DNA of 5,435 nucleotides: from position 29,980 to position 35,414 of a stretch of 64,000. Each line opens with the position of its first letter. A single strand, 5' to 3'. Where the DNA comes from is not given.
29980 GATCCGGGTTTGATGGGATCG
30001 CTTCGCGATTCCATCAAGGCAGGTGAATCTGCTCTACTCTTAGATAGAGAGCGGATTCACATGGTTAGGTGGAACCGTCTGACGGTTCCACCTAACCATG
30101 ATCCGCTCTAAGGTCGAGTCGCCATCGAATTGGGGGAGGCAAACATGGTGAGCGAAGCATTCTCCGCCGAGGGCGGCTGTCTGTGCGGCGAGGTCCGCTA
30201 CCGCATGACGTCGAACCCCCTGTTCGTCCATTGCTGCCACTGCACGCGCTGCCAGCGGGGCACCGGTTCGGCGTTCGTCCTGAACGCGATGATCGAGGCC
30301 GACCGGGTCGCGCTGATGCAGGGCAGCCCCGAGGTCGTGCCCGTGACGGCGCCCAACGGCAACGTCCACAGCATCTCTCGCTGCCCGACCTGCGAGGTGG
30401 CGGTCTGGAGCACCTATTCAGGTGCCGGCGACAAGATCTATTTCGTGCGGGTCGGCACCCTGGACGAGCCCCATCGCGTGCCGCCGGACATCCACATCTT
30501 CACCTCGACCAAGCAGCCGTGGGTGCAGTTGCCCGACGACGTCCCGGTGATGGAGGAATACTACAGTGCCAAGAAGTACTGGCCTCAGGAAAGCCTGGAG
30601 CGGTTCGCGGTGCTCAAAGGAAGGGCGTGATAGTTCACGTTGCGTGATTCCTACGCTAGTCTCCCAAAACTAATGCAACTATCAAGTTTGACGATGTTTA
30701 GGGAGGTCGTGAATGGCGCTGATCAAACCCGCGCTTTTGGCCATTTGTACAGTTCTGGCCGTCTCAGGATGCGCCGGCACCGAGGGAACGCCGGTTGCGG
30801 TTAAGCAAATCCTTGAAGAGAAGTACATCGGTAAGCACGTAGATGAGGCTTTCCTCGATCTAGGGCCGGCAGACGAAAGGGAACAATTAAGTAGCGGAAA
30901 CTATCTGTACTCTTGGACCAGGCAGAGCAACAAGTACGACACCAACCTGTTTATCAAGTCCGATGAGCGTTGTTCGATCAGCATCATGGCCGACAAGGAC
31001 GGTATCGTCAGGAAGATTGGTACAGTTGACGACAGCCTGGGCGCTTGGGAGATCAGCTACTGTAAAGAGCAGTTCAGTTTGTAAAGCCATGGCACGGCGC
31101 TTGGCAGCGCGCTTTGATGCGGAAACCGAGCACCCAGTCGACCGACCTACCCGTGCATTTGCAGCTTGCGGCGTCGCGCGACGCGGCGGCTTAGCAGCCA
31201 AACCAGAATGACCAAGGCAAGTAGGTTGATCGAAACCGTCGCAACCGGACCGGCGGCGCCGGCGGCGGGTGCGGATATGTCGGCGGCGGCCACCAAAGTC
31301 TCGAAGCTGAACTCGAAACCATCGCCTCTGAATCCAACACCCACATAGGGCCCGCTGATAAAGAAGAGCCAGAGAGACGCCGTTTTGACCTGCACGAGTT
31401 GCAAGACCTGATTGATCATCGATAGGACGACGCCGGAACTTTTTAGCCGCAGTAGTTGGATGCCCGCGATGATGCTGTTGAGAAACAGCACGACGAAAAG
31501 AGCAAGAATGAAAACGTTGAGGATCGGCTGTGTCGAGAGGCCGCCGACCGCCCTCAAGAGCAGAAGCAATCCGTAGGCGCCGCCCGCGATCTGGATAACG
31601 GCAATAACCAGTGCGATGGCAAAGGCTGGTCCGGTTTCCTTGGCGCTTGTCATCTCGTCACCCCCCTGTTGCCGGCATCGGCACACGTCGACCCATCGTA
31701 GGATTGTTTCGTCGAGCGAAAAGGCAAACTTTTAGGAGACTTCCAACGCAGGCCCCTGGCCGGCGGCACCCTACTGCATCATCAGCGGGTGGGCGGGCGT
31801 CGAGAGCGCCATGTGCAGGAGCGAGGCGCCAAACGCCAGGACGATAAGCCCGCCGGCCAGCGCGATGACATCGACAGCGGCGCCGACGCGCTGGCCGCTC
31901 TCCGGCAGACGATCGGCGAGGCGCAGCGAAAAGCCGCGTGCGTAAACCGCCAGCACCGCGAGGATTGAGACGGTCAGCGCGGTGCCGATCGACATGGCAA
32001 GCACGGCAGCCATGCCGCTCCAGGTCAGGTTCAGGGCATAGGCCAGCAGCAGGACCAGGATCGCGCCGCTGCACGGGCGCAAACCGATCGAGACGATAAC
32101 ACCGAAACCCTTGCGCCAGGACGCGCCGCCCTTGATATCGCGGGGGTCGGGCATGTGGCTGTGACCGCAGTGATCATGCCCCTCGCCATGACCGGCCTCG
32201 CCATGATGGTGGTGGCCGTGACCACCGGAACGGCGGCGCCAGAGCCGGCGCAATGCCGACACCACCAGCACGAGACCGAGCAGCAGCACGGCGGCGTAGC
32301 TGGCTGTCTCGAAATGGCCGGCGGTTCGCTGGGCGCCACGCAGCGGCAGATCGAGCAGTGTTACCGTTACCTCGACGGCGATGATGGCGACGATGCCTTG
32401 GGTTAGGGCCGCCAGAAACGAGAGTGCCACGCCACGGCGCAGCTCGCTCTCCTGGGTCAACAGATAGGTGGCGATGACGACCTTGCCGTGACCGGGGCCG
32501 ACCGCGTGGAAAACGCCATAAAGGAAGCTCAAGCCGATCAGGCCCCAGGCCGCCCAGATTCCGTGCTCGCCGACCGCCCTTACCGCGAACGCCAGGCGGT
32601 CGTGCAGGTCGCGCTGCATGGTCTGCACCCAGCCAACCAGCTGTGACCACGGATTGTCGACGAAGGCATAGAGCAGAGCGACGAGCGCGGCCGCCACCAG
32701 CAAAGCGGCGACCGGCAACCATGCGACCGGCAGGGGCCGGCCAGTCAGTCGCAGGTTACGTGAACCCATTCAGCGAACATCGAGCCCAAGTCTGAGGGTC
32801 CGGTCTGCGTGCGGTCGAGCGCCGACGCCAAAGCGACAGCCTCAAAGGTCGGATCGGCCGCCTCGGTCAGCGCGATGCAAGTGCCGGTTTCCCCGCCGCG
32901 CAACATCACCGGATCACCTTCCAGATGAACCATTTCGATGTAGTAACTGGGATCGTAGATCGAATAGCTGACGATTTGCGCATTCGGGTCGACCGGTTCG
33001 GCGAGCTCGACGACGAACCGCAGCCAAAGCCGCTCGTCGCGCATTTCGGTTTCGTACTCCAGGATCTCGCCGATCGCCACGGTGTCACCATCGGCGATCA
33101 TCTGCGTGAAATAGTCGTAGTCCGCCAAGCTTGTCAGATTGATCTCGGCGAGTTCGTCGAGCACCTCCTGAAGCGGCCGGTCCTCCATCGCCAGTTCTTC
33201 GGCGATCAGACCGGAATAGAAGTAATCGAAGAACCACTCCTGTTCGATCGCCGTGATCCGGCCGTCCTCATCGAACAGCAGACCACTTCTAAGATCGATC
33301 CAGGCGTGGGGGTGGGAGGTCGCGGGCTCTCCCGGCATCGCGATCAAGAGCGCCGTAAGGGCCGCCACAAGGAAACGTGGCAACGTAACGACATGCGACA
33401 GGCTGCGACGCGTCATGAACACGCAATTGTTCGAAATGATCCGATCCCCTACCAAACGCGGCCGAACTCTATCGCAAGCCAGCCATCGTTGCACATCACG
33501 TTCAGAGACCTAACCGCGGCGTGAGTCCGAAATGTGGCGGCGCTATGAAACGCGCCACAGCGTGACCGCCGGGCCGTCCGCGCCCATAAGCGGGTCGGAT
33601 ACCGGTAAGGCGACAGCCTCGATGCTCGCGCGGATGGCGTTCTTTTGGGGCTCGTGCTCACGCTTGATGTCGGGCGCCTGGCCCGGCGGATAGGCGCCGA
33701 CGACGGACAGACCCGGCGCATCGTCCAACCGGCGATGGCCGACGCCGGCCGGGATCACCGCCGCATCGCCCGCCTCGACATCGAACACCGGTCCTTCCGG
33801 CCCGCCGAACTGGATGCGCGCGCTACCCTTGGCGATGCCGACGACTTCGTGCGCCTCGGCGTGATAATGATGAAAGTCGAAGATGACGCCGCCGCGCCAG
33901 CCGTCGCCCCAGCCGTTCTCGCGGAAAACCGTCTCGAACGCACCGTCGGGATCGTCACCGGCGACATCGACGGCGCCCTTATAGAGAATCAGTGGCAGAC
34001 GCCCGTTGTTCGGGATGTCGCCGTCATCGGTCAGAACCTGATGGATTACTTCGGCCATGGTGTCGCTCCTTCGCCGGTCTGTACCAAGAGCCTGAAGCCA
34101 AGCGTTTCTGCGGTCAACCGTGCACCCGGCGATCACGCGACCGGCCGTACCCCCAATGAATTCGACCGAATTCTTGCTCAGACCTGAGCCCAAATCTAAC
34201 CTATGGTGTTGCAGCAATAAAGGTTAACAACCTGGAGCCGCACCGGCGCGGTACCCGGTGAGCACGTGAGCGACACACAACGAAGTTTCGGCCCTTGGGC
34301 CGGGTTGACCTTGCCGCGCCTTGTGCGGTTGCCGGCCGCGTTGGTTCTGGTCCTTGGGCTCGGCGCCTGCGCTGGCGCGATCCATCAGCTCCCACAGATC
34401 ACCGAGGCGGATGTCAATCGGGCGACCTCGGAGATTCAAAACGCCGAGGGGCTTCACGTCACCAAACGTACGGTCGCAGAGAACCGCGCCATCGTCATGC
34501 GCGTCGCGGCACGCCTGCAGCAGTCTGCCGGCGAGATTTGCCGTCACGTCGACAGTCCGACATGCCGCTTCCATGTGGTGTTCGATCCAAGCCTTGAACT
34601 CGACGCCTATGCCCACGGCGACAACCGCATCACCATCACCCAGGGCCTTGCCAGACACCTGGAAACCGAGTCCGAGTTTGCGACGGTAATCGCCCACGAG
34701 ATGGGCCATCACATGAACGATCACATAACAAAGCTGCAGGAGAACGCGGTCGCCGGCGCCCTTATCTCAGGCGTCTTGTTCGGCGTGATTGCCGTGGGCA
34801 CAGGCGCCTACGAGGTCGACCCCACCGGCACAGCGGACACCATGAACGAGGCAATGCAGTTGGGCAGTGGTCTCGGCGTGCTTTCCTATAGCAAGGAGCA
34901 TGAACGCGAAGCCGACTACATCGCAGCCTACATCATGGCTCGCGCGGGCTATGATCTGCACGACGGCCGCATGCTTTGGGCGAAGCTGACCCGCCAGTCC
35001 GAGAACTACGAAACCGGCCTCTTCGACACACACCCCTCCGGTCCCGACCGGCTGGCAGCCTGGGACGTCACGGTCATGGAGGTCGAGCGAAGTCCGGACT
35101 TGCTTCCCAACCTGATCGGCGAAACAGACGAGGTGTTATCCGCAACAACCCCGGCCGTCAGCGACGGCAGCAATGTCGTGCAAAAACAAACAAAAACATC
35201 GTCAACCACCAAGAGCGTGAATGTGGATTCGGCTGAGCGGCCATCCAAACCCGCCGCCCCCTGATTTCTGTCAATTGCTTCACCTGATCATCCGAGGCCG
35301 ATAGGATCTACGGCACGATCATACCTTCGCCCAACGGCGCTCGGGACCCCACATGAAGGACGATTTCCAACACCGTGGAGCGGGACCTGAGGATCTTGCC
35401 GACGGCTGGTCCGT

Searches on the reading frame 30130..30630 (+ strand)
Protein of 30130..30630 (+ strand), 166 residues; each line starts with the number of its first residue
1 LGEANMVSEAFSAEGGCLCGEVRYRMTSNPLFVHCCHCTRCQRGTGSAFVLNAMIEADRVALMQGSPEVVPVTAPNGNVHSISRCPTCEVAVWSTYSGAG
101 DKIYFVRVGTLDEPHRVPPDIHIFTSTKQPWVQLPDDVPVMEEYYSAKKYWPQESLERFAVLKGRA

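Call 39: search_protein_families(library=pfam, proteins=[window:30130-30630:+], max_evalue=0.00001)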
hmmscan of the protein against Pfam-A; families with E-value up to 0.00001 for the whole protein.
window:30130-30630:+ (166 aa): 1 family
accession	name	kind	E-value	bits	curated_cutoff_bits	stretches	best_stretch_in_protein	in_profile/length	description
PF04828.22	GFA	-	5.7e-31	107.4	24.3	1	13-126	2-114/115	Glutathione-dependent formaldehyde-activating enzyme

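Call 84: search_protein_families(library=ncbifam, proteins=[window:30130-30630:+], max_evalue=0.001)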
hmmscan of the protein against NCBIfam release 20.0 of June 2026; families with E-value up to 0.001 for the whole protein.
window:30130-30630:+ (166 aa): 2 families
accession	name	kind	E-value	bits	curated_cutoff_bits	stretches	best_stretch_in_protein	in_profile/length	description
TIGR02820.1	formald_GSH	equivalog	9e-05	22.4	234.55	1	17-93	26-100/182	S-(hydroxymethyl)glutathione synthase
NF003829.0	PRK05417.1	subfamily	0.00024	20.9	249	1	17-92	30-103/191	glutathione-dependent formaldehyde-activating enzyme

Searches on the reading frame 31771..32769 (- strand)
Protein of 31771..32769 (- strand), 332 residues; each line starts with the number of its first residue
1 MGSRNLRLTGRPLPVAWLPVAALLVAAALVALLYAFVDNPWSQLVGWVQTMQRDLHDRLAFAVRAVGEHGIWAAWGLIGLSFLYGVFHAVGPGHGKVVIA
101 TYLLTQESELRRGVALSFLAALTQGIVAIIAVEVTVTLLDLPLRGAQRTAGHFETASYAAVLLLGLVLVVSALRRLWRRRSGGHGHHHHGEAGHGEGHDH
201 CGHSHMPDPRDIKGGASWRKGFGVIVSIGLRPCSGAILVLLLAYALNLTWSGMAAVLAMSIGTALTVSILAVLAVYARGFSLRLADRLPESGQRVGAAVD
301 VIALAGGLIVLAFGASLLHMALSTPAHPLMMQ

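Call 39: search_protein_families(library=pfam, proteins=[window:31771-32769:-], max_evalue=0.00001)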
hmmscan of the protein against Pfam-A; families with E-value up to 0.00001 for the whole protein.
window:31771-32769:- (332 aa): 1 family
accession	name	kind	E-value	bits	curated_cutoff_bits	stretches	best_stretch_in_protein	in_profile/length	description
PF03824.22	NicO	-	3e-40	138.8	27.7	2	74-188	1-119/287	High-affinity nickel-transport protein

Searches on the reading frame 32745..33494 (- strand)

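Call 39: search_protein_families(library=pfam, proteins=[window:32745-33494:-], max_evalue=0.00001)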
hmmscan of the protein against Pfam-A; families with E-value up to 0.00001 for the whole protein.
window:32745-33494:- (249 aa): 1 family
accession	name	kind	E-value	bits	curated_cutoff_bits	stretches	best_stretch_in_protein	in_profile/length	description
PF06226.18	DUF1007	-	5.9e-46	157.6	27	1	48-248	3-211/211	Protein of unknown function (DUF1007)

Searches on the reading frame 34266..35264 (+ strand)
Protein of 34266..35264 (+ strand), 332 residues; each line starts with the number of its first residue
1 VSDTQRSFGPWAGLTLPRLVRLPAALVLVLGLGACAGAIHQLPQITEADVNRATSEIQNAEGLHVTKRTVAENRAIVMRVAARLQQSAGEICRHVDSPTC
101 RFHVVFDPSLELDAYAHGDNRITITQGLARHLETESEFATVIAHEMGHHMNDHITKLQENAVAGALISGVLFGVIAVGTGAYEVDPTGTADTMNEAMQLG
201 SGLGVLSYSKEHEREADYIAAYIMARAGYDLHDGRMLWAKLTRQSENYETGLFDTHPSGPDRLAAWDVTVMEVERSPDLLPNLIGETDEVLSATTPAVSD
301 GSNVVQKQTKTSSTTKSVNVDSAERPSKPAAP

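Call 39: search_protein_families(library=pfam, proteins=[window:34266-35264:+], max_evalue=0.00001)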
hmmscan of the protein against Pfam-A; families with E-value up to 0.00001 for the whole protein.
window:34266-35264:+ (332 aa): 1 family
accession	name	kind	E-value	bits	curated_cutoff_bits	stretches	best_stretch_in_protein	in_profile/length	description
PF01435.24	Peptidase_M48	-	8.8e-25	88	20.3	1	81-265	4-181/186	Peptidase family M48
